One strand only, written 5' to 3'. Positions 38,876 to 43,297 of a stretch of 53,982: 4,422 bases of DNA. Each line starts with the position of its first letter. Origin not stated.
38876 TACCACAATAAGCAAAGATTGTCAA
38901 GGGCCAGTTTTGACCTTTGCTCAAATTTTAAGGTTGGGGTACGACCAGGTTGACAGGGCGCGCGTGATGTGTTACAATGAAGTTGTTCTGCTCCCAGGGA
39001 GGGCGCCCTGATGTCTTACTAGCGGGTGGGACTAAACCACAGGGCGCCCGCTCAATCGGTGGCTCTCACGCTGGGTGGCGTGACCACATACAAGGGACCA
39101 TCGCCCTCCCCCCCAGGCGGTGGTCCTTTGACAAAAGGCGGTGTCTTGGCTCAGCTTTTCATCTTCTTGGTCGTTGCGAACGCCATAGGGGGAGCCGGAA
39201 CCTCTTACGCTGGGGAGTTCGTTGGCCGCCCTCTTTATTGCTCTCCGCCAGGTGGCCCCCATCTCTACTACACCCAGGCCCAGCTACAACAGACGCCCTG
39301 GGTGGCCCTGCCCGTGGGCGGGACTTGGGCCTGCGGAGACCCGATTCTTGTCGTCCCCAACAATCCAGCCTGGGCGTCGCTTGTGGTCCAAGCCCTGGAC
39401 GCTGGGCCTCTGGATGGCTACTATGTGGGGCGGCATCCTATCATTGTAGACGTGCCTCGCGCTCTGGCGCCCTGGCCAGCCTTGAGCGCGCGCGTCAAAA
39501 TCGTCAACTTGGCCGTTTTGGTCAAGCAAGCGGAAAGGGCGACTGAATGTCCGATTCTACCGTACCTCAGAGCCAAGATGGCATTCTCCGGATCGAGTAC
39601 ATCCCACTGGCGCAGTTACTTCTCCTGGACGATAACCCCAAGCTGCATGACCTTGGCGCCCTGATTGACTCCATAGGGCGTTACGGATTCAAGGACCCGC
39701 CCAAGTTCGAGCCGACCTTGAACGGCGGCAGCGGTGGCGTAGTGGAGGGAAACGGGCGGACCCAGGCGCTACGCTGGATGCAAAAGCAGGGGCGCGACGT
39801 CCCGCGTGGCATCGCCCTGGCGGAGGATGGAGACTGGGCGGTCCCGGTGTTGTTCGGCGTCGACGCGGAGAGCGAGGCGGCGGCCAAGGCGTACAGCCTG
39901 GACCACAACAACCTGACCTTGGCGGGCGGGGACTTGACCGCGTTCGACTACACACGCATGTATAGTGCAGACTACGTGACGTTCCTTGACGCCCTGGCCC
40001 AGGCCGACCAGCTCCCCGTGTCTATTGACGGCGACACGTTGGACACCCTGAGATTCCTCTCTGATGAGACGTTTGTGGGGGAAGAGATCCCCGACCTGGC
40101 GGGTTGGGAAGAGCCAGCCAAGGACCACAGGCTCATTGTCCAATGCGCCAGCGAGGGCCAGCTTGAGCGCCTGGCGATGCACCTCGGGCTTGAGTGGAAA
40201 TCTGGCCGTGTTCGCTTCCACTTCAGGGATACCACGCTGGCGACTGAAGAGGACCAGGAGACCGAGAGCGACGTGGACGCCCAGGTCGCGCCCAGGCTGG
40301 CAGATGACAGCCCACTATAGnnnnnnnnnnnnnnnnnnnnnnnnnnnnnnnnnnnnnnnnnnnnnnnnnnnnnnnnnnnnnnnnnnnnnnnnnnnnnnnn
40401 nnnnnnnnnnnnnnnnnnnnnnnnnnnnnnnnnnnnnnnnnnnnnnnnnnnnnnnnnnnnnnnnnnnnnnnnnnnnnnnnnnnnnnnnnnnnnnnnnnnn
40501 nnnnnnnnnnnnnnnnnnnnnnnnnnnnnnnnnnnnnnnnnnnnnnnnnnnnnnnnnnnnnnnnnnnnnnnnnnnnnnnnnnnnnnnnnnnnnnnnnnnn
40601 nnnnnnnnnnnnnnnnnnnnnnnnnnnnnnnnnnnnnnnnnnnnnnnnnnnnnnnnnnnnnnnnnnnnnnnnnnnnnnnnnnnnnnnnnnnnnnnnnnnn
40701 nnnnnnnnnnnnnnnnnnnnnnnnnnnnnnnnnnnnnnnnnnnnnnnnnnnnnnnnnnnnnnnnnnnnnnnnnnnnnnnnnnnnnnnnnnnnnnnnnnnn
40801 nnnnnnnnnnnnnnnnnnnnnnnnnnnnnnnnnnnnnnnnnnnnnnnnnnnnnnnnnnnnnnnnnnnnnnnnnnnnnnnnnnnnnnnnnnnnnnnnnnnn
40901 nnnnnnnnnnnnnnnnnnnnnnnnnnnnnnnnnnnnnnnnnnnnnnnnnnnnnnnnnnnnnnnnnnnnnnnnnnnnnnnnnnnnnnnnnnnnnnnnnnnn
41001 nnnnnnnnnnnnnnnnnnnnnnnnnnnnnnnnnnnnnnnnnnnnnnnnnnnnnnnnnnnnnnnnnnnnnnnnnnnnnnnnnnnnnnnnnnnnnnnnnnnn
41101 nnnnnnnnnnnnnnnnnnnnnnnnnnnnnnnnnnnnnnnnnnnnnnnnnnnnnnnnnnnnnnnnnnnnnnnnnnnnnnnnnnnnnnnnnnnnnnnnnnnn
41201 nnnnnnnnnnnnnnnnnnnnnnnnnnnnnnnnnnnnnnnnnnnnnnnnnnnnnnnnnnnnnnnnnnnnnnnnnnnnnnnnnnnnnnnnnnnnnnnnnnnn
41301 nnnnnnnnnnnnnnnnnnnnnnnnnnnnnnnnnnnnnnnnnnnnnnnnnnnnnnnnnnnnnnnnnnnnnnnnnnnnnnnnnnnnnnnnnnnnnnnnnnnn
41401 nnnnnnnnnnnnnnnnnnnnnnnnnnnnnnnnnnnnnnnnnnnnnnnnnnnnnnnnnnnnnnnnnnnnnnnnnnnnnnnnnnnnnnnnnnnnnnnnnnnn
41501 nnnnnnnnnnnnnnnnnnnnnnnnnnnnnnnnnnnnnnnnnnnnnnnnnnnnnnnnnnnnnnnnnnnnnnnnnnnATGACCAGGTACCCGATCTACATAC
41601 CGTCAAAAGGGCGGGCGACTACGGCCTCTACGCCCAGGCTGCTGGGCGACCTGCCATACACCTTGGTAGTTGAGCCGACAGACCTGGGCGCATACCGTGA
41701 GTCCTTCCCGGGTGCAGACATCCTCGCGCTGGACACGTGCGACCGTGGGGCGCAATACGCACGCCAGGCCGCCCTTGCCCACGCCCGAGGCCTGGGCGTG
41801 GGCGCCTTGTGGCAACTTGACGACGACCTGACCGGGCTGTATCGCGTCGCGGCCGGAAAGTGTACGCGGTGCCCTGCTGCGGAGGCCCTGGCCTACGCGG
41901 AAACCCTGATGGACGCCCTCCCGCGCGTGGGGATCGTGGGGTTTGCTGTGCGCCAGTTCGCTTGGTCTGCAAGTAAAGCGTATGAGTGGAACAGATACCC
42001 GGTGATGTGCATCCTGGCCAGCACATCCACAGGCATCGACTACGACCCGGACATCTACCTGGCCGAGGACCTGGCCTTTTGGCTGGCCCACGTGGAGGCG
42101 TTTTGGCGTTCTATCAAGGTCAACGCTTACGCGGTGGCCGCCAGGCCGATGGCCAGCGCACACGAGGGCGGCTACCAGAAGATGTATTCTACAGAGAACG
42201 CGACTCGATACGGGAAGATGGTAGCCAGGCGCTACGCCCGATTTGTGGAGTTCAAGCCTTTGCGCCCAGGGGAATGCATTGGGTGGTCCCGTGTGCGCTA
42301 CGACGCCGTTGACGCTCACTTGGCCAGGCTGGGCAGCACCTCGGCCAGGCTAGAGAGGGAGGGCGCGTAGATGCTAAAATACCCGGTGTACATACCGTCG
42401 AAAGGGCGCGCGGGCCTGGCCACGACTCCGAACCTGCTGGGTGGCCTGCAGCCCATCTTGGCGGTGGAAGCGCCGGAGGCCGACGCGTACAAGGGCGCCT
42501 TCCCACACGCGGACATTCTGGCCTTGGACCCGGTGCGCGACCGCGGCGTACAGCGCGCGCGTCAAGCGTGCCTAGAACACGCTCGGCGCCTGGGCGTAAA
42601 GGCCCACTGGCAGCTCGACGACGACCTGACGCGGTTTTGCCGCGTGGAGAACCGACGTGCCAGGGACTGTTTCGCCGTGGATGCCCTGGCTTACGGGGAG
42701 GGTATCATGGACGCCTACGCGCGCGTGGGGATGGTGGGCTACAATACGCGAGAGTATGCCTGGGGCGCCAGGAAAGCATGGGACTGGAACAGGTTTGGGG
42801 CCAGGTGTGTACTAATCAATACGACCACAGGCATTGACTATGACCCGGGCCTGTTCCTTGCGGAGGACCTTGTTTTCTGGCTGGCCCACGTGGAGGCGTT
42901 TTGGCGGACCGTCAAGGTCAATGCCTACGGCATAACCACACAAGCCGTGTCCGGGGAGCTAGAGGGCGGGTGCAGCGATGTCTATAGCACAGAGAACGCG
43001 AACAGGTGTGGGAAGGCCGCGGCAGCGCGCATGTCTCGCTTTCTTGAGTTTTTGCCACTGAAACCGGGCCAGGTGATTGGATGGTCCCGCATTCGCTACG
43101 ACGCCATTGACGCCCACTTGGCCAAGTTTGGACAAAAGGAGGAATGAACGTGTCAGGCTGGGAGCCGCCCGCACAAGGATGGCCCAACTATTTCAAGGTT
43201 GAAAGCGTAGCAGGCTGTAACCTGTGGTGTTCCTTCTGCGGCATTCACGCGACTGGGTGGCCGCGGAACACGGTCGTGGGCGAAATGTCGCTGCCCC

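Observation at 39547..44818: ParB-like + two radical SAM + three GT-A-like glycosyltransferases in one coupled operon upstream of terminase: candidate uncharacterised DNA or virion hypermodification system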

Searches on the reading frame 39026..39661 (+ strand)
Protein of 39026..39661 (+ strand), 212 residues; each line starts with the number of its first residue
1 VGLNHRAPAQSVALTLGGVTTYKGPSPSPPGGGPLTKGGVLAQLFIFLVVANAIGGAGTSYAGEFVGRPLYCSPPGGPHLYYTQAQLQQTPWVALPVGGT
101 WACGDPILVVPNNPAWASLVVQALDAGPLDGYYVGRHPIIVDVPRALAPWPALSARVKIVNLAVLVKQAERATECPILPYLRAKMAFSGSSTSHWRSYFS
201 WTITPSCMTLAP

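Call 36: search_protein_families(library=phrogs, max_evalue=0.001, proteins=[window:39026-39661:+])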
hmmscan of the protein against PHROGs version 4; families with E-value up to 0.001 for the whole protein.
seq(212 aa): 0 families

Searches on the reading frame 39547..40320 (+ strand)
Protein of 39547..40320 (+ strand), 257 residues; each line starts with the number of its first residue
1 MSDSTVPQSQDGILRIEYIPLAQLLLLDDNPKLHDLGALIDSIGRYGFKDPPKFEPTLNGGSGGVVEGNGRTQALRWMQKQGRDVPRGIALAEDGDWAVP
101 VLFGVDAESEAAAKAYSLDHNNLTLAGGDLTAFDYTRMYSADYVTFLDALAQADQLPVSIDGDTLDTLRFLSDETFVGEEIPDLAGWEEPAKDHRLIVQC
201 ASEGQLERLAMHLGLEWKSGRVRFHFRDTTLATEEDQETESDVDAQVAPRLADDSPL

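Call 3: search_protein_families(library=pfam, proteins=[window:39547-40320:+], max_evalue=0.1)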
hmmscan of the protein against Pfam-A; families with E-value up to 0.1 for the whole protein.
window:39547-40320:+ (257 aa): 0 families

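Call 4: search_protein_families(library=phrogs, proteins=[window:39547-40320:+], max_evalue=0.01)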
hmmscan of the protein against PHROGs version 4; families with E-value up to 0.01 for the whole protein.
window:39547-40320:+ (257 aa): 3 families
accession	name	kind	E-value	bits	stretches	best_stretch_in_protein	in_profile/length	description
phrog_620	-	DNA, RNA and nucleotide metabolism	1.8e-09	39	1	14-128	7-103/217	ParB-like partition protein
phrog_498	-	other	6.4e-08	32.6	1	14-127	33-129/633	DNA methyltransferase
phrog_723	-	DNA, RNA and nucleotide metabolism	0.00012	22.9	1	13-122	10-103/223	ParB-like partition protein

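Call 6: search_protein_families(library=ncbifam, proteins=[window:39547-40320:+], max_evalue=0.01)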
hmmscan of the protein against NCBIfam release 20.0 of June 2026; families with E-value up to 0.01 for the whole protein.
window:39547-40320:+ (257 aa): 0 families

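Call 99: search_solved_structures(query=window:39547-40320:+, max_evalue=1, show_alignments=1)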
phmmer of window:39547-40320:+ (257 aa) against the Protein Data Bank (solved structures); distinct sequences matched with E-value up to 1: 1.
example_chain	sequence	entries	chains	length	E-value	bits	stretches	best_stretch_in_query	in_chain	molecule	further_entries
2vg9_A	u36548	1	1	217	0.18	14.3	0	66-136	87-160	BIFUNCTIONAL ENDO-1,4-BETA-XYLANASE A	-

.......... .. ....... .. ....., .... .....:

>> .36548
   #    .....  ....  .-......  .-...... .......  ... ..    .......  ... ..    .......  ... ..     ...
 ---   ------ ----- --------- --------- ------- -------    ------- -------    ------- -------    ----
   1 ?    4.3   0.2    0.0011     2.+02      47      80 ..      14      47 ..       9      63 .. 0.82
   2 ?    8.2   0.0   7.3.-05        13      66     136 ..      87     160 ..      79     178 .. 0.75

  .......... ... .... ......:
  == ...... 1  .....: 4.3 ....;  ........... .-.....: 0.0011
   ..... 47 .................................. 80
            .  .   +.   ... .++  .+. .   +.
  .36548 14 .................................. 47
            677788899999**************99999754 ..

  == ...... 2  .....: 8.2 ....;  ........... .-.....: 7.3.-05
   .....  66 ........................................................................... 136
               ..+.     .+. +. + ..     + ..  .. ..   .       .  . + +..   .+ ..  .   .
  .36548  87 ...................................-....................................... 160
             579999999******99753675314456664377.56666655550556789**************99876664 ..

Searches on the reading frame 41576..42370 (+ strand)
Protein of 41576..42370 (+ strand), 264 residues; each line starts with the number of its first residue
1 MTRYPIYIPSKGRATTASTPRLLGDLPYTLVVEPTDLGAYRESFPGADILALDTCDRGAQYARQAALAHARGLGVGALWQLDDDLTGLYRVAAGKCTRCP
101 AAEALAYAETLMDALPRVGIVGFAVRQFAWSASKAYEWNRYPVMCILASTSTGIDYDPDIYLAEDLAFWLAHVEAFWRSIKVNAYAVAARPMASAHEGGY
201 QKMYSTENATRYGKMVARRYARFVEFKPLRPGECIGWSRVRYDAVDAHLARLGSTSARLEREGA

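Call 3: search_protein_families(library=pfam, proteins=[window:41576-42370:+], max_evalue=0.1)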
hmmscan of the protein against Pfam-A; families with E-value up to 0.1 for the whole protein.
window:41576-42370:+ (264 aa): 1 family
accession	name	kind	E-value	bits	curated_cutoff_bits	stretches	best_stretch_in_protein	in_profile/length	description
PF20691.3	TAGT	-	1e-22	81.6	27.5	1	4-191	1-199/205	TET-Associated Glycosyltransferase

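Call 4: search_protein_families(library=phrogs, proteins=[window:41576-42370:+], max_evalue=0.01)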
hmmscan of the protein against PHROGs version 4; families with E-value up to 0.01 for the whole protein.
window:41576-42370:+ (264 aa): 2 families
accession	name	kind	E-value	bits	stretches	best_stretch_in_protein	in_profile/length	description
phrog_842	-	other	5.8e-20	73.2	1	2-228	3-233/270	beta-glucosyl-HMC-alpha-glucosyltransferase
phrog_4519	-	moron, auxiliary metabolic gene and host takeover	0.0016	18.6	1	4-86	17-104/310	glycosyltransferase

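Call 6: search_protein_families(library=ncbifam, proteins=[window:41576-42370:+], max_evalue=0.01)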
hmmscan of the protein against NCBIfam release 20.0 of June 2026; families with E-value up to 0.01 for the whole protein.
window:41576-42370:+ (264 aa): 0 families

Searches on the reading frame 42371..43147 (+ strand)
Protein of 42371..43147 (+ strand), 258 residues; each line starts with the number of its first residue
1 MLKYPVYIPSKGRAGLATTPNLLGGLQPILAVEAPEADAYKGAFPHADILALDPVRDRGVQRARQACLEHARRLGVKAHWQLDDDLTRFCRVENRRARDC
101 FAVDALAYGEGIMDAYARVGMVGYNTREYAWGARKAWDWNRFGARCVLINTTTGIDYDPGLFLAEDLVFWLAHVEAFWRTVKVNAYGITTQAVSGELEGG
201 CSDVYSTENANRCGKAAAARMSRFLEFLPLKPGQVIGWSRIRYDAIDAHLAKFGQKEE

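Call 3: search_protein_families(library=pfam, proteins=[window:42371-43147:+], max_evalue=0.1)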
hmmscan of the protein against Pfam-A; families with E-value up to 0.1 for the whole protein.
window:42371-43147:+ (258 aa): 1 family
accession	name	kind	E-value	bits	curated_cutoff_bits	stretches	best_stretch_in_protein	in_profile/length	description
PF20691.3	TAGT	-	3.2e-21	76.7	27.5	1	4-193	1-200/205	TET-Associated Glycosyltransferase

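Call 4: search_protein_families(library=phrogs, proteins=[window:42371-43147:+], max_evalue=0.01)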
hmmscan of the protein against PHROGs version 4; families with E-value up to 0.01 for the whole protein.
window:42371-43147:+ (258 aa): 2 families
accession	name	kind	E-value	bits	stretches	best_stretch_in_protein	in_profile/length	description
phrog_842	-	other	2.3e-22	81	1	3-215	4-219/270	beta-glucosyl-HMC-alpha-glucosyltransferase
phrog_4519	-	moron, auxiliary metabolic gene and host takeover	2.8e-05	24.4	1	4-94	17-111/310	glycosyltransferase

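Call 6: search_protein_families(library=ncbifam, proteins=[window:42371-43147:+], max_evalue=0.01)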
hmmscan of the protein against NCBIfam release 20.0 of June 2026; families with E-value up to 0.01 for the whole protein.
window:42371-43147:+ (258 aa): 0 families

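Call 11: search_dna_similar(query=window:42371-43147:+, collection=phages, mode=protein, max_rows=40, max_evalue=0.001)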
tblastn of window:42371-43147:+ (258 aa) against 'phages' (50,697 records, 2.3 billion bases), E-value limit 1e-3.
Records with a match: 34; places in all: 34; records where one place covers at least 80% of the query: 7.
Best place of each record, by identity: <60% 34.
By first word of the organism name: Aeromonas 9; Microbacterium 9; Acinetobacter 5; Vibrio 4; Tenacibaculum 3; Nonlabens 2; Pectobacterium 1; Paraglaciecola 1.
By host as written in the record: Microbacterium foliorum NRRL B-24224 7; Aeromonas salmonicida 4; Acinetobacter baumannii (Acibaumc1) 3; Tenacibaculum maritimum 3; Persicivirga sp. IMCC12024 2; Vibrio splendidus 12B8 2; Aeromonas hydrophila 2; Vibrio sp. 1; and 10 more.
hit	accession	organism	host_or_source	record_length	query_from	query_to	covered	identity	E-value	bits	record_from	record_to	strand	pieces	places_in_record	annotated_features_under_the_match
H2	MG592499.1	Vibrio phage 1.124.O._10N.286.49.B1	Vibrio sp.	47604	3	255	98%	26.7%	6e-12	71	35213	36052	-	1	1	hypothetical protein (x2)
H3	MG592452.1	Vibrio phage 1.076.O._10N.286.51.B7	Shewanella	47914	3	208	80%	27.8%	2e-8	61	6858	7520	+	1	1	hypothetical protein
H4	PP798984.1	Acinetobacter phage AB1I1P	Acinetobacter baumannii (Acibaumc1)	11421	6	233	88%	24.6%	6e-6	53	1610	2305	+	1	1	record has no annotation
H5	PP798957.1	Acinetobacter phage AB1I1L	Acinetobacter baumannii (Acibaumc1)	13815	6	233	88%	24.6%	6e-6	53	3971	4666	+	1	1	record has no annotation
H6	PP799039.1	Acinetobacter phage AB2I3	Acinetobacter baumannii (Acibaumc2)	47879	6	233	88%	24.6%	6e-6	53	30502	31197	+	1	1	glucosyl transferase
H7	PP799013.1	Acinetobacter phage AB1I1T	Acinetobacter baumannii (Acibaumc1)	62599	6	233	88%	24.6%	6e-6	53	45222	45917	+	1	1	glucosyl transferase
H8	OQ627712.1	Acinetobacter phage AB1I1M-1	Acinetobacter baumannii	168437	6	233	88%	24.6%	6e-6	53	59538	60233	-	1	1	glucosyl transferase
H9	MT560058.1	Pectobacterium phage POP12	Pectobacterium carotovorum subsp. ...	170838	1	208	81%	26.8%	4e-7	56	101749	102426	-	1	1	hypothetical protein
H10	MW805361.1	Paraglaciecola Antarctic GD virus 1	Paraglaciecola sp. strain IceBac 372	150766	3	208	80%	26.2%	3e-6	54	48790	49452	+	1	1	glycosyltransferase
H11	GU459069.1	Aeromonas phage 65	Aeromonas salmonicida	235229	3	208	80%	26.0%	5e-7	56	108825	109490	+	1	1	conserved hypothetical protein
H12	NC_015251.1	Aeromonas phage 65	Aeromonas salmonicida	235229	3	208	80%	26.0%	5e-7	56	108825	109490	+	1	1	beta-glucosyl-HMC-alpha-glucosyltransferase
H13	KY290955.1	Aeromonas phage 65.2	Aeromonas salmonicida HER1110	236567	3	208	80%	26.0%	5e-7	56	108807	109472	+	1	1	hypothetical protein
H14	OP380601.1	Aeromonas phage avDM6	Aeromonas hydrophila BIOTECH 10089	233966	3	208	80%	25.6%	1e-6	55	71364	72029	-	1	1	hypothetical protein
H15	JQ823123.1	Nonlabens phage P12024L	Persicivirga sp. IMCC12024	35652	6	205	78%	25.4%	2e-11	69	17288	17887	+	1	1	hypothetical protein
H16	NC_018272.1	Nonlabens phage P12024L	Persicivirga sp. IMCC12024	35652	6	205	78%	25.4%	2e-11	69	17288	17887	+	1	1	beta-glucosyl-HMC-alpha-glucosyltransferase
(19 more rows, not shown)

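Call 66: get_annotated_region(hit=H16, flank=7000)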
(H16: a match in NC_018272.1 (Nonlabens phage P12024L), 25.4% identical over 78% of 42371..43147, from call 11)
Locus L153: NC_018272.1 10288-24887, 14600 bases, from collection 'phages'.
description: Persicivirga phage P12024L, complete genome.
organism: Nonlabens phage P12024L (NCBI taxid 1168479)
taxonomy: Viruses; Duplodnaviria; Heunggongvirae; Uroviricota; Caudoviricetes; Inhavirus; Inhavirus P12024L
host: Persicivirga sp. IMCC12024; source: seawater; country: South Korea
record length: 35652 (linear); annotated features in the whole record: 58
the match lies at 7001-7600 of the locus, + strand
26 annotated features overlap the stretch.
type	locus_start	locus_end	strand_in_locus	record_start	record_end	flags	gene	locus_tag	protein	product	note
CDS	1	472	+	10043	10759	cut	-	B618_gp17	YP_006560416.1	hypothetical protein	containing metallo-dependent phosphatase domain; SSF56300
CDS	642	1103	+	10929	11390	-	-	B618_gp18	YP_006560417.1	hypothetical protein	-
CDS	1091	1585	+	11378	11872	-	-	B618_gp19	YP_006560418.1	Erf-like ssDNA annealing protein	containing ERF superfamily domain; PF04404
CDS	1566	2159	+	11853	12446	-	-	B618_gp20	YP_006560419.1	exonuclease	containing YqaJ-like viral recombinase domain; PF09588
CDS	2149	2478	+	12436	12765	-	-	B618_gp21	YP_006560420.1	single strand DNA binding protein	containing domain of unknown function (DUF3127); PF11325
CDS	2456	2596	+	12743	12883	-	-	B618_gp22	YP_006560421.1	hypothetical protein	-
CDS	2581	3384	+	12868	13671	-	-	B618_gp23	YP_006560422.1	hypothetical protein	containing domain of unknown function (DUF3310); PF11753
CDS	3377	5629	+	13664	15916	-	-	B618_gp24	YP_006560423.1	DNA primase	containing VirE N-terminal domain; PF08800, Primase C terminal 2 domain; PF08707, and Virulence-associated protein E ...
CDS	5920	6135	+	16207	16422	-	-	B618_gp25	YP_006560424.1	hypothetical protein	-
CDS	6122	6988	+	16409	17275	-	-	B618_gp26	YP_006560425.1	hypothetical protein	containing oxygenase domain of the 2OGFeDO superfamily; PF12851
CDS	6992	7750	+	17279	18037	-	-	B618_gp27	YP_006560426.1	beta-glucosyl-HMC-alpha-glucosyltransferase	-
CDS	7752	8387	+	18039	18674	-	-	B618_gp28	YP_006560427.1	methyltransferase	-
CDS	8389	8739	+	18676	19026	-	-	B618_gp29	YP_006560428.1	hypothetical protein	-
CDS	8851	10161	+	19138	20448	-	-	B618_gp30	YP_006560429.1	putative helicase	containing type III restriction enzyme, res subunit; PF04851 and helicase conserved C-terminal domain; PF00271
CDS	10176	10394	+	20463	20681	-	-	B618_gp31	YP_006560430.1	hypothetical protein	-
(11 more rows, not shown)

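Call 67: get_annotated_region(hit=H2, flank=7000)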
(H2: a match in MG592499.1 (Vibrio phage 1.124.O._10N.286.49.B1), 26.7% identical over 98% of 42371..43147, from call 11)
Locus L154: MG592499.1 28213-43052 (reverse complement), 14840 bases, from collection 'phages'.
description: Vibrio phage 1.124.O._10N.286.49.B1, partial genome.
organism: Vibrio phage 1.124.O._10N.286.49.B1 (NCBI taxid 1881384)
taxonomy: Viruses; Duplodnaviria; Heunggongvirae; Uroviricota; Caudoviricetes
host: Vibrio sp.; source: iron chloride precipitation of 0.2um-filtered seawater, resuspended in oxalate solution; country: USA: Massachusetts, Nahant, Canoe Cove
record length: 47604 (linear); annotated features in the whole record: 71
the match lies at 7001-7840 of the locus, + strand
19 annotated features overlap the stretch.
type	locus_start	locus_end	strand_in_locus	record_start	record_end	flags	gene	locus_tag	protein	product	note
CDS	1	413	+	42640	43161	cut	-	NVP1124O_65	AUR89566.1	coil containing protein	NVP1124O_65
CDS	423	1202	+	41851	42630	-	-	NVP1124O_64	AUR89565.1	coil containing protein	NVP1124O_64; aclame_best_match:protein:vir:96770; tara_best_match:OM-RGC.v1.008490370; cvp_best_match:RF_PEP_62362409; ...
CDS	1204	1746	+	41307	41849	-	-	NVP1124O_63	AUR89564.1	hypothetical protein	NVP1124O_63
CDS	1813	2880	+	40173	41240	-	-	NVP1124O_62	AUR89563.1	PD-(D/E)XK nuclease superfamily protein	NVP1124O_62; tara_best_match:OM-RGC.v1.007322083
CDS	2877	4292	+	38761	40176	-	-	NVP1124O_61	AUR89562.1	P-loop containing nucleoside triphosphate hydrolase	NVP1124O_61; tara_best_match:OM-RGC.v1.002498149; cvp_best_match:CAMPEP_0000030608; InterPro:IPR027417; cog:COG0507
CDS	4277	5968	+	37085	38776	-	-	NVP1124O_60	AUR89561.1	P-loop containing nucleoside triphosphate hydrolase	NVP1124O_60; tara_best_match:OM-RGC.v1.001052432; InterPro:IPR027417; cog:COG1061|egg:COG1061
CDS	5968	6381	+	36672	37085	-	-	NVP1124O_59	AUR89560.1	hypothetical protein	NVP1124O_59; tara_best_match:OM-RGC.v1.025692139; cvp_best_match:CAMPEP_0000025922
CDS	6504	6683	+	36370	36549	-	-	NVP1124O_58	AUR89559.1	hypothetical protein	NVP1124O_58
CDS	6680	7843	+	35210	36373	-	-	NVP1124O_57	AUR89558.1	hypothetical protein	NVP1124O_57; aclame_best_match:protein:vir:106245; tara_best_match:OM-RGC.v1.003541297; ...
CDS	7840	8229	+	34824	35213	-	-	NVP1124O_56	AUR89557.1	hypothetical protein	NVP1124O_56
CDS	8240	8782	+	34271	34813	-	-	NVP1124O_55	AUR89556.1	DNA N-6-adenine-methyltransferase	NVP1124O_55; aclame_best_match:protein:vir:93545; tara_best_match:OM-RGC.v1.019412599; ...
CDS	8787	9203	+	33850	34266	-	-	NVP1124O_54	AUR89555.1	dUTPase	NVP1124O_54; aclame_best_match:protein:vir:104226; tara_best_match:OM-RGC.v1.023960998; ...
CDS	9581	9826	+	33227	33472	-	-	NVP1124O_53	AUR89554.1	hypothetical protein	NVP1124O_53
CDS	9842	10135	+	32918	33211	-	-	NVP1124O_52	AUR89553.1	hypothetical protein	NVP1124O_52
CDS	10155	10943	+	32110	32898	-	-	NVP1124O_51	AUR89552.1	coil containing protein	NVP1124O_51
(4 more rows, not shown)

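Call 100: search_solved_structures(query=window:42371-43147:+, max_evalue=1)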
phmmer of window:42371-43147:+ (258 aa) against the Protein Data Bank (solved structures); distinct sequences matched with E-value up to 1: 0.
